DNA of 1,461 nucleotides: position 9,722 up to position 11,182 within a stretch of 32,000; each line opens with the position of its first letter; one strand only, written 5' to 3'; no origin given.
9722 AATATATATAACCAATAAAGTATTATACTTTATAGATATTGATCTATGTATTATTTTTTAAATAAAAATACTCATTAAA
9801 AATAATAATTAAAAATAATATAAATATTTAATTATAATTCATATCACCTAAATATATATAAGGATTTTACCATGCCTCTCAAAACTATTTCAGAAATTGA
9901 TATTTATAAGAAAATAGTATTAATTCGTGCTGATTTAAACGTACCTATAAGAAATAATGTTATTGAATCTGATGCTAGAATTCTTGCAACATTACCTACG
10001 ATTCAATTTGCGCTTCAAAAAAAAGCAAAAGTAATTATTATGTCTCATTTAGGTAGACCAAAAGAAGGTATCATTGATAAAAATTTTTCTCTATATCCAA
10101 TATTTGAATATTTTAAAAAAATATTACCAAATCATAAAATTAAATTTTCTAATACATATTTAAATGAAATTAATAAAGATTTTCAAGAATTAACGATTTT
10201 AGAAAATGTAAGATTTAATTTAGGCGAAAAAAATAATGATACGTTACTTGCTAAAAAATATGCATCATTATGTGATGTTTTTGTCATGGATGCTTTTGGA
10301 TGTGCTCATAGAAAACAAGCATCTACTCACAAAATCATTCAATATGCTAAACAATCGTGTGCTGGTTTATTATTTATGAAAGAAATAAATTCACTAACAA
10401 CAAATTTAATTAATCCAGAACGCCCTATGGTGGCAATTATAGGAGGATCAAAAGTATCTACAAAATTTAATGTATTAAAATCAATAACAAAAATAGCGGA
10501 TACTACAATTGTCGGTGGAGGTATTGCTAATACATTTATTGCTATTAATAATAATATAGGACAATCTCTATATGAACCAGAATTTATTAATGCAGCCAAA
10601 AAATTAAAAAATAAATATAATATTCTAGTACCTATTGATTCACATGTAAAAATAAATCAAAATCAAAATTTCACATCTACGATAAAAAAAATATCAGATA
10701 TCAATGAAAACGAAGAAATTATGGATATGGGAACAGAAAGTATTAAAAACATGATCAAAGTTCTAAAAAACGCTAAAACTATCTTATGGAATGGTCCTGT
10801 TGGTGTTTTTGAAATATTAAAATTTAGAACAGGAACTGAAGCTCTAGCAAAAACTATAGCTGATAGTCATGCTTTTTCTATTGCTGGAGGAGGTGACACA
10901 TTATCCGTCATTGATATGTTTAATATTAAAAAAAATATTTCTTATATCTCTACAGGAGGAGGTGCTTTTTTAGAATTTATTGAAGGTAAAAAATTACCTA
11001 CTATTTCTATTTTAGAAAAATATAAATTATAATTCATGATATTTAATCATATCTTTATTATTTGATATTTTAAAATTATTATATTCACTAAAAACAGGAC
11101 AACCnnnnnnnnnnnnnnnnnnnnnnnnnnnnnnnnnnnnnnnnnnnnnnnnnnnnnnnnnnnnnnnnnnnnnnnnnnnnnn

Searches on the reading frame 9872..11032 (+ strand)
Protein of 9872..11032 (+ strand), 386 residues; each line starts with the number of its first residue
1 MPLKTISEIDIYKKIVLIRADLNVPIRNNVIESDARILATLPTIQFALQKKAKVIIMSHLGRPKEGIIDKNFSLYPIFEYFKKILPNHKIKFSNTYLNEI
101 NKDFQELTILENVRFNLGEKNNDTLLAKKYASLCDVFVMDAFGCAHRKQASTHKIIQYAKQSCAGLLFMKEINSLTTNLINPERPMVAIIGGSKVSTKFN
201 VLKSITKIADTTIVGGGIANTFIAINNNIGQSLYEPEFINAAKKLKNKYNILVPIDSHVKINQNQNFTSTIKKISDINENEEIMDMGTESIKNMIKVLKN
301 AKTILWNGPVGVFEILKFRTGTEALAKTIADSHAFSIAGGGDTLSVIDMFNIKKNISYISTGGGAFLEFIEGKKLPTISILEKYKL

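Call 37: find_homologous_proteins(query=window:9872-11032:+, max_evalue=1e-60)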
Query window:9872-11032:+ (386 aa): 8000 proteins with E <= 1e-60 among 8000 candidates; the best 120 are listed.
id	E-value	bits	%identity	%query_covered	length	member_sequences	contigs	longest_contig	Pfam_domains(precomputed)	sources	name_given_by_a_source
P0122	8.1e-247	836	100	100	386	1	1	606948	PF00162.25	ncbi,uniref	ncbi:Phosphoglycerate kinase [Buchnera aphidicola (Eriosoma grossulariae)]|uniref:phosphoglycerate k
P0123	5.5e-177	606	73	100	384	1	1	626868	PF00162.25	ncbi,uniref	ncbi:Phosphoglycerate kinase [Buchnera aphidicola (Eriosoma lanigerum)]|uniref:phosphoglycerate kina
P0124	4.5e-160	551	66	99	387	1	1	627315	PF00162.25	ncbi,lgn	ncbi:MAG: phosphoglycerate kinase [Buchnera aphidicola (Eriosoma harunire)]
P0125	5.0e-154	531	65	99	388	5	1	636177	PF00162.25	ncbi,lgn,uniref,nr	ncbi:phosphoglycerate kinase [Buchnera aphidicola (Sitobion avenae)]|uniref:Phosphoglycerate kinase 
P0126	5.1e-154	531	65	99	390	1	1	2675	PF00162.25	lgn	-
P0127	5.9e-154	531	65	98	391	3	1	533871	PF00162.25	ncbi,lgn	ncbi:MAG: phosphoglycerate kinase [Buchnera aphidicola (Tetraneura sorini)]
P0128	7.1e-154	530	65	99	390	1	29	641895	PF00162.25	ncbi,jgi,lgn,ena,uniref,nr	ncbi:phosphoglycerate kinase [Buchnera aphidicola str. APS (Acyrthosiphon pisum)]|uniref:Phosphoglyc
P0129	7.2e-154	530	66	99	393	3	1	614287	PF00162.25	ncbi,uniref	ncbi:phosphoglycerate kinase [Buchnera aphidicola]|uniref:phosphoglycerate kinase n=1 Tax=Buchnera a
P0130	2.0e-153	529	65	99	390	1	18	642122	PF00162.25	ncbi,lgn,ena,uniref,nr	ncbi:phosphoglycerate kinase [Buchnera aphidicola]|uniref:Phosphoglycerate kinase n=1 Tax=Buchnera a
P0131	2.5e-153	529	64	98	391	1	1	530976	PF00162.25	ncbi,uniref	ncbi:Phosphoglycerate kinase [Buchnera aphidicola (Tetraneura ulmi)]|uniref:phosphoglycerate kinase 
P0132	2.6e-153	529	64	99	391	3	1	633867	PF00162.25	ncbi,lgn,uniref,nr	ncbi:phosphoglycerate kinase [Buchnera aphidicola (Hyadaphis tataricae)]|uniref:Phosphoglycerate kin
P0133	5.6e-152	524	64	99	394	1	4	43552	PF00162.25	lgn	-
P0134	6.1e-152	524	64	99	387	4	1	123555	PF00162.25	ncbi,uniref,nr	ncbi:phosphoglycerate kinase [Buchnera aphidicola (Pemphigus obesinymphae)]|uniref:phosphoglycerate 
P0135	1.2e-151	523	65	99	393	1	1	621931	PF00162.25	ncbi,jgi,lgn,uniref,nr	ncbi:phosphoglycerate kinase [Buchnera aphidicola (Macrosiphoniella sanborni)]|uniref:Phosphoglycera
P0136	1.5e-151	523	66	99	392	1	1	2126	PF00162.25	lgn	-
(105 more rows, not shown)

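Call 39: find_encoding_contigs(protein=P0123, flank=6000, max_places=2)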
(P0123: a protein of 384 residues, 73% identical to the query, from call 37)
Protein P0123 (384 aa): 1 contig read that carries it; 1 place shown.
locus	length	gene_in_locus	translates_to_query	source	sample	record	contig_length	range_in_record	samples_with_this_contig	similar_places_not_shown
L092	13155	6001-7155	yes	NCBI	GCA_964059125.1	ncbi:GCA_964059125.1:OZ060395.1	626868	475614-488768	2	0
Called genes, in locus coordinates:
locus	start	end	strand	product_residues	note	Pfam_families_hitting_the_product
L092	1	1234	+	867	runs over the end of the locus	PF00133:tRNA-synt_1, PF01406:tRNA-synt_1e (faint), PF09334:tRNA-synt_1g, PF13603:tRNA-synt_1_2, PF00133:tRNA-synt_1, PF08264:Anticodon_1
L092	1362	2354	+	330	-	PF14840:DNA_pol3_delt_C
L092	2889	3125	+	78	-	PF01206:TusA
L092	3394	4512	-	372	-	PF01118:Semialdhyde_dh, PF02774:Semialdhyde_dhC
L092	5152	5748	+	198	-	PF01914:MarC, PF03741:TerC (faint)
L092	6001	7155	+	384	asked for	PF00162:PGK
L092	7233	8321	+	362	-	PF01116:F_bP_aldolase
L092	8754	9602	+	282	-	PF05552:MS_channel_1st_1, PF21088:MS_channel_1st, PF00924:MS_channel_2nd, PF21082:MS_channel_3rd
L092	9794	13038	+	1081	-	PF04257:RecC_N, PF27451:RecC_4th, PF17946:RecC_C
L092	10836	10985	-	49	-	-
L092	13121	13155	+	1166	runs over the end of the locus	PF00580:UvrD-helicase, PF13245:AAA_19, PF13538:UvrD_C_2 (faint), PF13361:UvrD_C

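Call 40: find_encoding_contigs(protein=P0122, flank=6000, max_places=3)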
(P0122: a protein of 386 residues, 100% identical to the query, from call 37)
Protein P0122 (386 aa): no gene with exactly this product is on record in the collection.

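Call 54: find_encoding_contigs(protein=P0123, flank=10000, max_places=1)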
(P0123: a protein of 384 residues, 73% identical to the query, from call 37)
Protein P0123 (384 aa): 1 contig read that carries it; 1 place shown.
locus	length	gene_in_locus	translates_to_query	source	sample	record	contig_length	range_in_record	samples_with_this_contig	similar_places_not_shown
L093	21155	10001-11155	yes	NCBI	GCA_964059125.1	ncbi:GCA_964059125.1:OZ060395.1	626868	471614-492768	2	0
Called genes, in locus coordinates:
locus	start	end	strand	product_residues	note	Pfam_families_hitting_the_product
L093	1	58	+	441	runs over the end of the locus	PF00919:UPF0004, PF04055:Radical_SAM, PF01938:TRAM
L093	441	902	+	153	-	PF02130:YbeY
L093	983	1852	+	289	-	PF21917:NMB0537_N, PF00571:CBS (weak), PF03471:CorC_HlyC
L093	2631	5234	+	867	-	PF00133:tRNA-synt_1, PF01406:tRNA-synt_1e (faint), PF09334:tRNA-synt_1g, PF13603:tRNA-synt_1_2, PF00133:tRNA-synt_1, PF08264:Anticodon_1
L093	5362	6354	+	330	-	PF14840:DNA_pol3_delt_C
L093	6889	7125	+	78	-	PF01206:TusA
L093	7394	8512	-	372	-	PF01118:Semialdhyde_dh, PF02774:Semialdhyde_dhC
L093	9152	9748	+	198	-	PF01914:MarC, PF03741:TerC (faint)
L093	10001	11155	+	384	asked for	PF00162:PGK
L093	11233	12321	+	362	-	PF01116:F_bP_aldolase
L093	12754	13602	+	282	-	PF05552:MS_channel_1st_1, PF21088:MS_channel_1st, PF00924:MS_channel_2nd, PF21082:MS_channel_3rd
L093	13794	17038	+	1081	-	PF04257:RecC_N, PF27451:RecC_4th, PF17946:RecC_C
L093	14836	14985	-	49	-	-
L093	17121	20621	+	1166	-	PF00580:UvrD-helicase, PF13245:AAA_19, PF13538:UvrD_C_2 (faint), PF13361:UvrD_C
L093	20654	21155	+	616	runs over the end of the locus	PF21185:RecD_N, PF13086:AAA_11 (weak), PF00580:UvrD-helicase (weak), PF01443:Viral_helicase1 (faint), PF05127:NAT10_TcmA_helicase, PF13245:AAA_19, PF13604:AAA_30, PF13538:UvrD_C_2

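Call 55: find_encoding_contigs(protein=P0124, flank=10000, max_places=1)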
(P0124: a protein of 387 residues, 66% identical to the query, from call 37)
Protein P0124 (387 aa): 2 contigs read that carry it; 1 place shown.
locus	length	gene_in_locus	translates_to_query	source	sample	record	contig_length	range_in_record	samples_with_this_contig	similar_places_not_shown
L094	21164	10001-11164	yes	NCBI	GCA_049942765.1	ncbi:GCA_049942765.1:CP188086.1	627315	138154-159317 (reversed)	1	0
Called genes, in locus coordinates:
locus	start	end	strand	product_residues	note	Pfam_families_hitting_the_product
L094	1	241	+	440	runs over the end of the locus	PF00919:UPF0004, PF04055:Radical_SAM, PF01938:TRAM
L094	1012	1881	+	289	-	PF00571:CBS, PF03471:CorC_HlyC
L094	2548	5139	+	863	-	PF00133:tRNA-synt_1, PF01406:tRNA-synt_1e (faint), PF09334:tRNA-synt_1g, PF13603:tRNA-synt_1_2, PF00133:tRNA-synt_1, PF08264:Anticodon_1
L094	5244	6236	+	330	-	PF14840:DNA_pol3_delt_C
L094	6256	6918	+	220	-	PF01467:CTP_transf_like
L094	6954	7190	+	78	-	PF01206:TusA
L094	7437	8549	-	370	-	PF01118:Semialdhyde_dh, PF02774:Semialdhyde_dhC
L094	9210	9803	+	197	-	PF01914:MarC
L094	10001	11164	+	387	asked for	PF00162:PGK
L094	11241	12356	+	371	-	PF01116:F_bP_aldolase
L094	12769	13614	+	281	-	PF05552:MS_channel_1st_1, PF21088:MS_channel_1st, PF00924:MS_channel_2nd, PF21082:MS_channel_3rd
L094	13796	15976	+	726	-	PF04257:RecC_N, PF27451:RecC_4th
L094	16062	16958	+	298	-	PF17946:RecC_C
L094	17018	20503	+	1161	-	PF00580:UvrD-helicase, PF13245:AAA_19, PF13361:UvrD_C, PF13538:UvrD_C_2 (faint)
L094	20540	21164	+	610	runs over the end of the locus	PF21185:RecD_N, PF00580:UvrD-helicase (weak), PF13086:AAA_11 (faint), PF13604:AAA_30, PF01443:Viral_helicase1 (faint), PF13245:AAA_19, PF13538:UvrD_C_2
